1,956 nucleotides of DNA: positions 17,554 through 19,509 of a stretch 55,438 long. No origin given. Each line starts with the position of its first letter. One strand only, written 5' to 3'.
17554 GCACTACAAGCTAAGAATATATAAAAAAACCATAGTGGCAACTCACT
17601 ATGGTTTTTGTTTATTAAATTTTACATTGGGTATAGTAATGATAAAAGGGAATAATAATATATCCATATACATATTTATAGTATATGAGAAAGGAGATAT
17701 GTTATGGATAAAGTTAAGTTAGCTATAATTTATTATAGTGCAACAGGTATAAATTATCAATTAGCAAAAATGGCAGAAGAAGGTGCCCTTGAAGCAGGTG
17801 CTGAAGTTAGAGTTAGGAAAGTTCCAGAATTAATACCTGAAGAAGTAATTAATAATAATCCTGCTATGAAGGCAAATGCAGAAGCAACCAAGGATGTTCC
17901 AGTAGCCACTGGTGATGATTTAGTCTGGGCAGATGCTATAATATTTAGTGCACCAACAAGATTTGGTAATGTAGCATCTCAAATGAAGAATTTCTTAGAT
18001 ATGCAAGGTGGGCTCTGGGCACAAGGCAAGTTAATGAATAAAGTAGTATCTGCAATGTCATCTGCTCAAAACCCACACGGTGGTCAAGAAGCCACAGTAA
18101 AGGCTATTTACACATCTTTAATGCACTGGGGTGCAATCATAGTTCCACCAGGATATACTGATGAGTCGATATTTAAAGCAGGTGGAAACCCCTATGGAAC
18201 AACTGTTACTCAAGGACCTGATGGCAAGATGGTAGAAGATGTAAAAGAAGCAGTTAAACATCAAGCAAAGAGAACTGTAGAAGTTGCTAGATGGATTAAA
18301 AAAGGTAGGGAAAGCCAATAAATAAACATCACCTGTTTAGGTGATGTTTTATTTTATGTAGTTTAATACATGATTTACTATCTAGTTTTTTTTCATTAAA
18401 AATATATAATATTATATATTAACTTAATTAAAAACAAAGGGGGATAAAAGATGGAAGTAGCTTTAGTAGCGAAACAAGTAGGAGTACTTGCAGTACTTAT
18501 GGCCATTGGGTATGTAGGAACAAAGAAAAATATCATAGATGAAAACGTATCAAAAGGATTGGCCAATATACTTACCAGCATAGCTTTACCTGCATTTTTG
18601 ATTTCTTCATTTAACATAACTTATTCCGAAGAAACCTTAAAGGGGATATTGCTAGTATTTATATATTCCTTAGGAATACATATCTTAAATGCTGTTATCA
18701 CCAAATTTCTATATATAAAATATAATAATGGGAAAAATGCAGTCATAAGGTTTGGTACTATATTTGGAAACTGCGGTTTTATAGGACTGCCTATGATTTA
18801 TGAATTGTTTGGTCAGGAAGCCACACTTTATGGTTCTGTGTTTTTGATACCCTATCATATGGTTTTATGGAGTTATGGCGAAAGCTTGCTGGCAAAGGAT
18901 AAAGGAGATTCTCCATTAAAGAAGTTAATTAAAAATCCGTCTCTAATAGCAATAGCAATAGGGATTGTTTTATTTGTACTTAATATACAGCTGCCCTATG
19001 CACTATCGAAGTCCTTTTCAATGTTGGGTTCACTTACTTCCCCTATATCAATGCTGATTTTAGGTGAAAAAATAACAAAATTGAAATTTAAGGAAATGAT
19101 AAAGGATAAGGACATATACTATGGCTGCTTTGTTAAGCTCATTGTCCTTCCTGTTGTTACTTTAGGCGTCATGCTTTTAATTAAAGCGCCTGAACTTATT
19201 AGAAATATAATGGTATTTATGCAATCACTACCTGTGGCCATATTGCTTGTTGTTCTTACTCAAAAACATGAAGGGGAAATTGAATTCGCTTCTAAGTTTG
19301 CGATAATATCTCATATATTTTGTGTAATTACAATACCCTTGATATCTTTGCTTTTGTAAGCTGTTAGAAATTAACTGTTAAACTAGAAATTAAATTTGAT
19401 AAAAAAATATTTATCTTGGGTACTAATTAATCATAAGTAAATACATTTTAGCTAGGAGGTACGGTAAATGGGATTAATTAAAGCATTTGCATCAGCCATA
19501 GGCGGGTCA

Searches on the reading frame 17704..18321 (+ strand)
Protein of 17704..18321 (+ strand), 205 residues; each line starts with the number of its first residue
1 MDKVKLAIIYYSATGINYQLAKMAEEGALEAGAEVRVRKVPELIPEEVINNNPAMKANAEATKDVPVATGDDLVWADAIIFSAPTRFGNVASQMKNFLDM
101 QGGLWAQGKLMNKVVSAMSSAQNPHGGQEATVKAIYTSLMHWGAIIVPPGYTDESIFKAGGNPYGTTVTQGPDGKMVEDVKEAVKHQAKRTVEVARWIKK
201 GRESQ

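Call 78: search_protein_families(library=pfam, proteins=[window:17704-18321:+], max_evalue=0.00001)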
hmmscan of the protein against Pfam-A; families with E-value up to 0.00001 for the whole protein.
window:17704-18321:+ (205 aa): 3 families
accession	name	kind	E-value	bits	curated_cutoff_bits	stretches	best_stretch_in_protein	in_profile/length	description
PF03358.20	FMN_red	-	2.2e-17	63.5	24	1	6-150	3-143/152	NADPH-dependent FMN reductase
PF00258.30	Flavodoxin_1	-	1.5e-10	41.8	25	1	8-141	1-141/143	Flavodoxin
PF02525.22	Flavodoxin_2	-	5.3e-08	33.2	27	1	6-100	3-102/198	Flavodoxin-like fold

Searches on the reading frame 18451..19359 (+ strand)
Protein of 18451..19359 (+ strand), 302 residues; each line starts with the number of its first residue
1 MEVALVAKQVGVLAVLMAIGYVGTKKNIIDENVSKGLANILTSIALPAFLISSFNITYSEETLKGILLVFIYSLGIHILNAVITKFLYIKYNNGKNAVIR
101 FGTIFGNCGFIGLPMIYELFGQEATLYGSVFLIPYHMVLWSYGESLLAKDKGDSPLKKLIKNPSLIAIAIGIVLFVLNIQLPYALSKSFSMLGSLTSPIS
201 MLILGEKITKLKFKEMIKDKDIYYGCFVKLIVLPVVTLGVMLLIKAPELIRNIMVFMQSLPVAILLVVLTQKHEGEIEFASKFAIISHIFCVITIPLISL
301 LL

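Call 78: search_protein_families(library=pfam, proteins=[window:18451-19359:+], max_evalue=0.00001)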
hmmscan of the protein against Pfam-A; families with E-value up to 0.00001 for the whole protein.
window:18451-19359:+ (302 aa): 1 family
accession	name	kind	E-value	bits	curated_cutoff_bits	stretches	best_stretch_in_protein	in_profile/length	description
PF03547.23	Mem_trans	-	1e-34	120.1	25.7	2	156-298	197-342/343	Membrane transport protein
